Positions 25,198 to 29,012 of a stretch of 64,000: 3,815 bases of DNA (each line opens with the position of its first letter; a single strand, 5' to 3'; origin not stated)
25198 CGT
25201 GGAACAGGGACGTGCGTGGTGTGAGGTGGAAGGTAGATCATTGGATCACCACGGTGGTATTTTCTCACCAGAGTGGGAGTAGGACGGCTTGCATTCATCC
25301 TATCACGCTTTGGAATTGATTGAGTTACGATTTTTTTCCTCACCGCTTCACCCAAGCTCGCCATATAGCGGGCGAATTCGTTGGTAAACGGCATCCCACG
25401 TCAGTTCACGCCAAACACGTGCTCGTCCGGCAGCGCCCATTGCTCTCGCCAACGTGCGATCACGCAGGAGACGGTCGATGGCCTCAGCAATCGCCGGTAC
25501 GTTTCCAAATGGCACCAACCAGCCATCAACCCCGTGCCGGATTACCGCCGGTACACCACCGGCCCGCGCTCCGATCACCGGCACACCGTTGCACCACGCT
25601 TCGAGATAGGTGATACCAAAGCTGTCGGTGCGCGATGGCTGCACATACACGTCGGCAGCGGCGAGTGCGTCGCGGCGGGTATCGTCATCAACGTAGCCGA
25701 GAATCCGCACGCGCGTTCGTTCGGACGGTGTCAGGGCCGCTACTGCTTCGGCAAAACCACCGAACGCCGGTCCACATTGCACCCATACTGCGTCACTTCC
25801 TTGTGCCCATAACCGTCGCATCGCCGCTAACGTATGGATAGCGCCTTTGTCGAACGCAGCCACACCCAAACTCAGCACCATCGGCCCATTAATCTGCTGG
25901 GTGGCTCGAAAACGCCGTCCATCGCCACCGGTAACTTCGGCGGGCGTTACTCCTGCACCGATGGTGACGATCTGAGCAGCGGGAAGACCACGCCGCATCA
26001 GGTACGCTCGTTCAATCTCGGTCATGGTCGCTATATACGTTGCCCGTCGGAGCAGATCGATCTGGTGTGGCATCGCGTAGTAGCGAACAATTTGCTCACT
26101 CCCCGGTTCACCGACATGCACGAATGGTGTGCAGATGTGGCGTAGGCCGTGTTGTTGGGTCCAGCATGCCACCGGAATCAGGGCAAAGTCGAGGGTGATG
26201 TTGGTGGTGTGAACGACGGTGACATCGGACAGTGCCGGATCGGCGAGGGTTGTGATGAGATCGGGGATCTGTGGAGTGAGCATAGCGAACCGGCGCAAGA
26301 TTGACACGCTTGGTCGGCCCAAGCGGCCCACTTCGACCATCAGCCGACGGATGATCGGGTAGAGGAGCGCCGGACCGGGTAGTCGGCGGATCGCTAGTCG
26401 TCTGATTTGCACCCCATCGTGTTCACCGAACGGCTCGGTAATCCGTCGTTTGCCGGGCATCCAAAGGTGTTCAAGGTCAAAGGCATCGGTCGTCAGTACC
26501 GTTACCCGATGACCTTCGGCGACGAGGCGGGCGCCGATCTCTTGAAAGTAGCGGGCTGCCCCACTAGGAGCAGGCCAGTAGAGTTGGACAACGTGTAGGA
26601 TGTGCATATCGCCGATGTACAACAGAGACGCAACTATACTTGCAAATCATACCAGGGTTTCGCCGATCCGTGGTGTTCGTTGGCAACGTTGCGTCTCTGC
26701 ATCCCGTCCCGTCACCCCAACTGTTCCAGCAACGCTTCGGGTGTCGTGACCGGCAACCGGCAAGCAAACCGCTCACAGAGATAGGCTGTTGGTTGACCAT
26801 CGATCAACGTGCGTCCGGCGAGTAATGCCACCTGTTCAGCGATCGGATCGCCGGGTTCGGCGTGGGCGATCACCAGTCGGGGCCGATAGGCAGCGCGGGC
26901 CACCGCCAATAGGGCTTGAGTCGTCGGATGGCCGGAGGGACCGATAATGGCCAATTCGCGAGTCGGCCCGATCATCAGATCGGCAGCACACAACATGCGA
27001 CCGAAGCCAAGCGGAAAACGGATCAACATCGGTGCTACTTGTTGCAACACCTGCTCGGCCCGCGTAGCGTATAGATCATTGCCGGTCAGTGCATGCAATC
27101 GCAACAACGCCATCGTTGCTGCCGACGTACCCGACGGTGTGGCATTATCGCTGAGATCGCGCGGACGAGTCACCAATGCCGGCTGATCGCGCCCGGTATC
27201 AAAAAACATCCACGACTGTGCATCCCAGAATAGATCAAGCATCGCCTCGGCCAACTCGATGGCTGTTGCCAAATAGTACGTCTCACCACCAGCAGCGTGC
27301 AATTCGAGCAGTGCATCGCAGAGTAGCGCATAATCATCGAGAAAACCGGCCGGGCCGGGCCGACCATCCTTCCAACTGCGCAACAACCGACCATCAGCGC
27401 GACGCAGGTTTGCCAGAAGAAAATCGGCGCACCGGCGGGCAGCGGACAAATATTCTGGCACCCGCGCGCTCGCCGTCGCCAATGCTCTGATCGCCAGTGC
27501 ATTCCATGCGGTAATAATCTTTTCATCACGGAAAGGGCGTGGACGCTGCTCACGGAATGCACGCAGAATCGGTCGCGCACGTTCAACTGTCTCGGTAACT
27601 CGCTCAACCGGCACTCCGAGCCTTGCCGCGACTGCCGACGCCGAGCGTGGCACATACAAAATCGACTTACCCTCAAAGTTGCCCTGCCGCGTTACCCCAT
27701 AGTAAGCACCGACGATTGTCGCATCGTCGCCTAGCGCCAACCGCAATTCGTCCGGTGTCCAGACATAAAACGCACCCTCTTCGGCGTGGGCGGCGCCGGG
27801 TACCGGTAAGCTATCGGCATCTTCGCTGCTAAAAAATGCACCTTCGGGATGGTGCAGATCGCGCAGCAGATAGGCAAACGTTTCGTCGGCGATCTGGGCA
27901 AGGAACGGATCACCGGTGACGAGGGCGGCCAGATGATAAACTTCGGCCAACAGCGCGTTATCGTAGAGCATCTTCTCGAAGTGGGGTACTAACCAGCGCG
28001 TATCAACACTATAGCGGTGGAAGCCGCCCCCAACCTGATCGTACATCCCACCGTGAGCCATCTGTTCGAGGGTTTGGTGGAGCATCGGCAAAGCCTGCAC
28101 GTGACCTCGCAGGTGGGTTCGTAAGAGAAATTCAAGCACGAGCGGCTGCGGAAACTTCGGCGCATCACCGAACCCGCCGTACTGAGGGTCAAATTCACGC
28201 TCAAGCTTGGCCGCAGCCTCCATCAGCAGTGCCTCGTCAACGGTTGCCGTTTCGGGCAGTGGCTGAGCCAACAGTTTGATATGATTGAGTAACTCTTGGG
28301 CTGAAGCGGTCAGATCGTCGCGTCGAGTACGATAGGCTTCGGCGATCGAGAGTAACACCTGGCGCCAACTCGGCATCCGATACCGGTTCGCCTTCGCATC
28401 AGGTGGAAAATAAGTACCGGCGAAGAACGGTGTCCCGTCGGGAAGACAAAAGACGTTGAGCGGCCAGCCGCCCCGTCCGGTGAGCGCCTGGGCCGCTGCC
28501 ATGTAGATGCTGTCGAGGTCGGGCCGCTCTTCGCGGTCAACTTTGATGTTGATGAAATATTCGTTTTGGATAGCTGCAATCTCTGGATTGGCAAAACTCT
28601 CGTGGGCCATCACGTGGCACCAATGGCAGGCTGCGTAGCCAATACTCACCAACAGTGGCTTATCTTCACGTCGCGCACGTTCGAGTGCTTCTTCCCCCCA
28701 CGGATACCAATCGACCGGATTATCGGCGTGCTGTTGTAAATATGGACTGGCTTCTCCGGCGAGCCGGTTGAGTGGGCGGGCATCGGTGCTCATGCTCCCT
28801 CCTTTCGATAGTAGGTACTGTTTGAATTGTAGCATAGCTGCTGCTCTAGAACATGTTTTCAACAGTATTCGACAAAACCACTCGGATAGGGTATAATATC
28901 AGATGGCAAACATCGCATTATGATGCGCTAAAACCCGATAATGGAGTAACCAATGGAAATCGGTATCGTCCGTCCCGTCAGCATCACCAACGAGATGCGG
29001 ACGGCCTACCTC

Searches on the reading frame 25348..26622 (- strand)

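Call 62: search_protein_families(library=pfam, proteins=[window:25348-26622:-], max_evalue=0.0001)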
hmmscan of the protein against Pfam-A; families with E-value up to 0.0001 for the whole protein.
window:25348-26622:- (424 aa): 6 families
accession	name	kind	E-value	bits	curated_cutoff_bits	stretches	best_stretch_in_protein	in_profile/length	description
PF00534.26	Glycos_transf_1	-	2e-27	96.2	26.4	1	245-401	14-171/172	Glycosyl transferases group 1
PF13692.12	Glyco_trans_1_4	-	1.5e-24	87.3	27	1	249-388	4-142/142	Glycosyl transferases group 1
PF13579.12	Glyco_trans_4_4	-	7.2e-15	56.1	29.7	1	20-224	1-158/158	Glycosyl transferase 4-like domain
PF20706.3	GT4-conflict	-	3e-11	43.4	26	1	240-415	191-384/385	Family 4 Glycosyltransferase in conflict systems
PF13524.12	Glyco_trans_1_2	-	1.1e-09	38.9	25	1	304-416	28-142/144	Glycosyl transferase-like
PF13439.12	Glyco_transf_4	-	1.5e-08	35.3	28.5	1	20-227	2-168/170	Glycosyltransferase Family 4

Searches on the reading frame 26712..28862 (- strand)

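Call 62: search_protein_families(library=pfam, proteins=[window:26712-28862:-], max_evalue=0.0001)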
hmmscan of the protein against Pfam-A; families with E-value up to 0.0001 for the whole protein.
window:26712-28862:- (716 aa): 2 families
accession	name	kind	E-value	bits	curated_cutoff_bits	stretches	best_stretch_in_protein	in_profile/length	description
PF03190.21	Thioredox_DsbH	-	1.6e-73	246.5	27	1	32-195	2-162/163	Protein of unknown function, DUF255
PF13899.12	Thioredoxin_7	-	4.5e-10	39.9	27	1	51-114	1-64/83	Thioredoxin-like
